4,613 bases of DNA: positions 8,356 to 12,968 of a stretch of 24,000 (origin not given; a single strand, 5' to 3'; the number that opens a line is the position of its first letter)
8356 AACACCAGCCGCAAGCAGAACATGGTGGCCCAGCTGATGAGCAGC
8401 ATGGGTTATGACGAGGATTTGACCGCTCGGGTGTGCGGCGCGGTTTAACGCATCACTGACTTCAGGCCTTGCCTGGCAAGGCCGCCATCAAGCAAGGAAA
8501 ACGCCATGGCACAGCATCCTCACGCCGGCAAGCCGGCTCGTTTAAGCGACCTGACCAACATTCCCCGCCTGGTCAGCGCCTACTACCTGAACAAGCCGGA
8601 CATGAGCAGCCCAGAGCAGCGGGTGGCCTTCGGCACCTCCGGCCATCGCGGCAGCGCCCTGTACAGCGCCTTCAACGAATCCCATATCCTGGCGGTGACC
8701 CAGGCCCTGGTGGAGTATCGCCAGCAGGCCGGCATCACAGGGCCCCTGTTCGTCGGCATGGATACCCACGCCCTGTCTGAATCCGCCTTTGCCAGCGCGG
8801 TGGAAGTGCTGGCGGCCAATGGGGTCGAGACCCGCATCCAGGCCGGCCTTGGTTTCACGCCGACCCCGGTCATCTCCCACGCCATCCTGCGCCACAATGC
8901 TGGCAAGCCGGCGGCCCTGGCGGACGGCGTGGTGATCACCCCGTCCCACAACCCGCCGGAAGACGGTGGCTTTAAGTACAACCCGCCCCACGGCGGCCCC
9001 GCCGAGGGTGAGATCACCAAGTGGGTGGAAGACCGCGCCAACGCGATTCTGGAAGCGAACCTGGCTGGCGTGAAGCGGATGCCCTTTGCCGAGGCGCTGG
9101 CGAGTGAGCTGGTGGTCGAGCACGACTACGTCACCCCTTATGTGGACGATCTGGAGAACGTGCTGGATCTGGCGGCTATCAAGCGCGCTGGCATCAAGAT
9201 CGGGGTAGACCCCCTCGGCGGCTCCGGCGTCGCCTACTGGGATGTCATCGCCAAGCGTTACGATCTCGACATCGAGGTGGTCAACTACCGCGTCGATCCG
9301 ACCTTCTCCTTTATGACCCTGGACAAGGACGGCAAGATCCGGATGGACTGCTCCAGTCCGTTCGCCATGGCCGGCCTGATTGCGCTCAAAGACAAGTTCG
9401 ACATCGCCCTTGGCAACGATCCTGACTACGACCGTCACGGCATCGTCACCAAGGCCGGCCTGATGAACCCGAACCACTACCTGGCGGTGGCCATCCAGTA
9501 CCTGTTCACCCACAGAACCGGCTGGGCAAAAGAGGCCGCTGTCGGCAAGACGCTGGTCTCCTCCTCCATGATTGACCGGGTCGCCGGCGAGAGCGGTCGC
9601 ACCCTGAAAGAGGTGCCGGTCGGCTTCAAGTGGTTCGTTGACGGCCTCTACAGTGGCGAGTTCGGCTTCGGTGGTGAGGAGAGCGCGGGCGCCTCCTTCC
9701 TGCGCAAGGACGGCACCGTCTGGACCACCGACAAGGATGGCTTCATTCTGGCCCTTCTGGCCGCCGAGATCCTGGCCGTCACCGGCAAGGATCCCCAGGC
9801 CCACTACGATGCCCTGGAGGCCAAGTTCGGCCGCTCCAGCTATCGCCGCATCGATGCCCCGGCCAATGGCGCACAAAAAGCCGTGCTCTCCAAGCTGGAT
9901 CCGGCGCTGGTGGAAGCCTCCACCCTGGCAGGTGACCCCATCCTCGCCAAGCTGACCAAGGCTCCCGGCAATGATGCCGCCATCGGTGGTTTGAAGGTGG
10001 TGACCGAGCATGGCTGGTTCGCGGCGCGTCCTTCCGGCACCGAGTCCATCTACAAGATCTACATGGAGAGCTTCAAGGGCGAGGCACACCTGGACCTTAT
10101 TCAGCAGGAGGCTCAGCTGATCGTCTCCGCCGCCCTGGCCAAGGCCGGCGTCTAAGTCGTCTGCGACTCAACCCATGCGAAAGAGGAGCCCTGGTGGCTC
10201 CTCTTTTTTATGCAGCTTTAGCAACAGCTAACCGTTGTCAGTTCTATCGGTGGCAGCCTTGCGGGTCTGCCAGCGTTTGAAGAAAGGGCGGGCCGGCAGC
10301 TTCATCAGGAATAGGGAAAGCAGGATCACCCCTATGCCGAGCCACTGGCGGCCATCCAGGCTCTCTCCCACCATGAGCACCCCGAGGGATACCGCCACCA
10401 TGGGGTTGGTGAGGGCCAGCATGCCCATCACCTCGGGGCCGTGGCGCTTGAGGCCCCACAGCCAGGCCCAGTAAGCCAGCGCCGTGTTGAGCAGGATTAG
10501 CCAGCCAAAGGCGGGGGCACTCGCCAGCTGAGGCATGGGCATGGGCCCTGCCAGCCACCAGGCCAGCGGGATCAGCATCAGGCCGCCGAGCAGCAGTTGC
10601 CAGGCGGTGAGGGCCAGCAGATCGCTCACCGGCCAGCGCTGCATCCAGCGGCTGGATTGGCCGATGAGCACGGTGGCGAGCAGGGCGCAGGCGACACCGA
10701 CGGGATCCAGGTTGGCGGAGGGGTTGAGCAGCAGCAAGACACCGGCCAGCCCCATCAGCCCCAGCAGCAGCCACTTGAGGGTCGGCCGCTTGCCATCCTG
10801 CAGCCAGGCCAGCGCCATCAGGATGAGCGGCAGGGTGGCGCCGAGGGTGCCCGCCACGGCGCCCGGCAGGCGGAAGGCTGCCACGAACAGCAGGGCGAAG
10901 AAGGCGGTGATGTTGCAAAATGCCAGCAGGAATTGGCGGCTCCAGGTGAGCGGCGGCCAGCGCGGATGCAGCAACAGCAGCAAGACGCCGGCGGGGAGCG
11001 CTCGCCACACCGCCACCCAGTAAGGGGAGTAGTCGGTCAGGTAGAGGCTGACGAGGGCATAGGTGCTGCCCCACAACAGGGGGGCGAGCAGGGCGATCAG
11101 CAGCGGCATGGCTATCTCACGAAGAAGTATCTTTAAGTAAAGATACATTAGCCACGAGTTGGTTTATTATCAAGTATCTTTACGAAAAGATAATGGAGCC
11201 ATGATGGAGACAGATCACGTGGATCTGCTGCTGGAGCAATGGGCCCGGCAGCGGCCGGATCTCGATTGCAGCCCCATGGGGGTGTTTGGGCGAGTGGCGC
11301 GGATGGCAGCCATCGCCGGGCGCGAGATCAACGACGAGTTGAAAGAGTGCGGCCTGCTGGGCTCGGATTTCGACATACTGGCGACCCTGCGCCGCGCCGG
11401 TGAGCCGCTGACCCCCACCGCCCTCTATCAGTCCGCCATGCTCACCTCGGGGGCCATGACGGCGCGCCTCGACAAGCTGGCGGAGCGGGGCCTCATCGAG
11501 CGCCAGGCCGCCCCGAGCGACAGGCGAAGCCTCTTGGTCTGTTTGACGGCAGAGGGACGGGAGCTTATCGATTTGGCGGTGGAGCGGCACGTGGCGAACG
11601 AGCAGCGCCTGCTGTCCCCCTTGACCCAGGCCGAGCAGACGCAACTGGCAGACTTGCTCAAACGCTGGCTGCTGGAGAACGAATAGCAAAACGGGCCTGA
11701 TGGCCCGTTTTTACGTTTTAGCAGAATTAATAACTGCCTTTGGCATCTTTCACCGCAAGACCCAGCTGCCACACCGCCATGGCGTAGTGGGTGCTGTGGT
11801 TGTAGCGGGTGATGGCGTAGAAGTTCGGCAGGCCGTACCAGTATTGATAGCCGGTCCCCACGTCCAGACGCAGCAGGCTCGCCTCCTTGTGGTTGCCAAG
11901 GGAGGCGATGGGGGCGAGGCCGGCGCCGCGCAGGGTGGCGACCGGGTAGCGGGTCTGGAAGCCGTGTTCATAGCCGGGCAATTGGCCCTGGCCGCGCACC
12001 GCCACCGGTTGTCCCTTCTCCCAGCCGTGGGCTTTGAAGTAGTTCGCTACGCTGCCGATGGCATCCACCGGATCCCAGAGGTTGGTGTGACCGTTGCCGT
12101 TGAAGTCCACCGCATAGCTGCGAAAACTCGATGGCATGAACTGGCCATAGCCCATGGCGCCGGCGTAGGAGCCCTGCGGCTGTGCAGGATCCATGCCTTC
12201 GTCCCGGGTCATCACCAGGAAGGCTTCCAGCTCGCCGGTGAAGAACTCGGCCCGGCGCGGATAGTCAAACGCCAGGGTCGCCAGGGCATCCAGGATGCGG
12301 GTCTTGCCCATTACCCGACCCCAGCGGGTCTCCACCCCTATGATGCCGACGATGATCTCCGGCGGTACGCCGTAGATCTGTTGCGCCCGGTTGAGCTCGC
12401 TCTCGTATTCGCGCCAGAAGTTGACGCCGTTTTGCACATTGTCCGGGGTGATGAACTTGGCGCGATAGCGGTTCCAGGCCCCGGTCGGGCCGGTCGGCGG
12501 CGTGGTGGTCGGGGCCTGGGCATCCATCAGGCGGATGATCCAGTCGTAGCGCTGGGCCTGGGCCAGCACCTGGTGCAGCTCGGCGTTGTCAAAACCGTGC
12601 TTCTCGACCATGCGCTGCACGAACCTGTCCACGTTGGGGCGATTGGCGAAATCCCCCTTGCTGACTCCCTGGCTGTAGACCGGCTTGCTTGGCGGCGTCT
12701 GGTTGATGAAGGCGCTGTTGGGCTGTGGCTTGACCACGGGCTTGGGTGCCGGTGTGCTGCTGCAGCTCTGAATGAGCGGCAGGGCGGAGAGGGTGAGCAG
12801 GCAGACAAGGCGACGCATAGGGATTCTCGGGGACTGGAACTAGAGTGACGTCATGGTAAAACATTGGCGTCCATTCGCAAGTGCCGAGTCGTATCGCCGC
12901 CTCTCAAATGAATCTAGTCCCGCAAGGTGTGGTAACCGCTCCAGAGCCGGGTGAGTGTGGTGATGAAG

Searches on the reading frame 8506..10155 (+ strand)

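Call 19: search_protein_families(library=pfam, proteins=[window:8506-10155:+])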
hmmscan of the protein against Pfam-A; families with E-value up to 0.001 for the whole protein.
window:8506-10155:+ (549 aa): 4 families
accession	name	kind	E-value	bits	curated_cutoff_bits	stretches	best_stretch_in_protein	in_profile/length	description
PF02878.22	PGM_PMM_I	-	1.5e-32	112.6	22.5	1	40-182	2-135/138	Phosphoglucomutase/phosphomannomutase, alpha/beta/alpha domain I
PF02880.22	PGM_PMM_III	-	2.7e-28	98.8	20.7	1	321-439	1-113/115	Phosphoglucomutase/phosphomannomutase, alpha/beta/alpha domain III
PF02879.22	PGM_PMM_II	-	8.4e-15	55.6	29.3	1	211-318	2-103/103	Phosphoglucomutase/phosphomannomutase, alpha/beta/alpha domain II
PF00408.26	PGM_PMM_IV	-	2.8e-05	24.5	23.1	1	492-535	22-64/68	Phosphoglucomutase/phosphomannomutase, C-terminal domain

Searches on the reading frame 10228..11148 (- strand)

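Call 19: search_protein_families(library=pfam, proteins=[window:10228-11148:-])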
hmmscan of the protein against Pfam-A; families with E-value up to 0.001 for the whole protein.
window:10228-11148:- (306 aa): 1 family
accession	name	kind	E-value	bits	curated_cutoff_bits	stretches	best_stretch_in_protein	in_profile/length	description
PF00892.27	EamA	-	5.7e-33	114.5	28.2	2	151-282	3-133/135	EamA-like transporter family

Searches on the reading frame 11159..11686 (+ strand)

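Call 19: search_protein_families(library=pfam, proteins=[window:11159-11686:+])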
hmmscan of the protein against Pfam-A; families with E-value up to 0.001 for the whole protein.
window:11159-11686:+ (175 aa): 5 families
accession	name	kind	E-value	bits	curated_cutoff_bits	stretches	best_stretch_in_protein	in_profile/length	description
PF12802.13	MarR_2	-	4.6e-12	46.4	27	1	65-124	2-61/61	MarR family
PF01047.28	MarR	-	4.3e-11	43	24.6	1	70-124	5-58/59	MarR family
PF13463.12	HTH_27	-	4.8e-06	27.2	22.2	1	70-133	5-68/68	Winged helix DNA-binding domain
PF13601.12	HTH_34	-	0.00051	20.6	27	1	71-137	3-69/80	Winged helix DNA-binding domain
PF12840.13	HTH_20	-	0.00062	20.1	27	0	72-115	8-50/51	Helix-turn-helix domain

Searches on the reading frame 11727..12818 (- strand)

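Call 19: search_protein_families(library=pfam, proteins=[window:11727-12818:-])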
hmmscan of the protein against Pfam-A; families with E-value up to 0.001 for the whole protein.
window:11727-12818:- (363 aa): 2 families
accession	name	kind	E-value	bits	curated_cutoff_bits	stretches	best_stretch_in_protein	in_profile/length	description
PF13406.11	SLT_2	-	1.2e-94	317.2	24.3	1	60-353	3-291/292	Transglycosylase SLT domain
PF01464.25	SLT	-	0.00085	19.3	21.3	0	217-263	33-78/117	Transglycosylase SLT domain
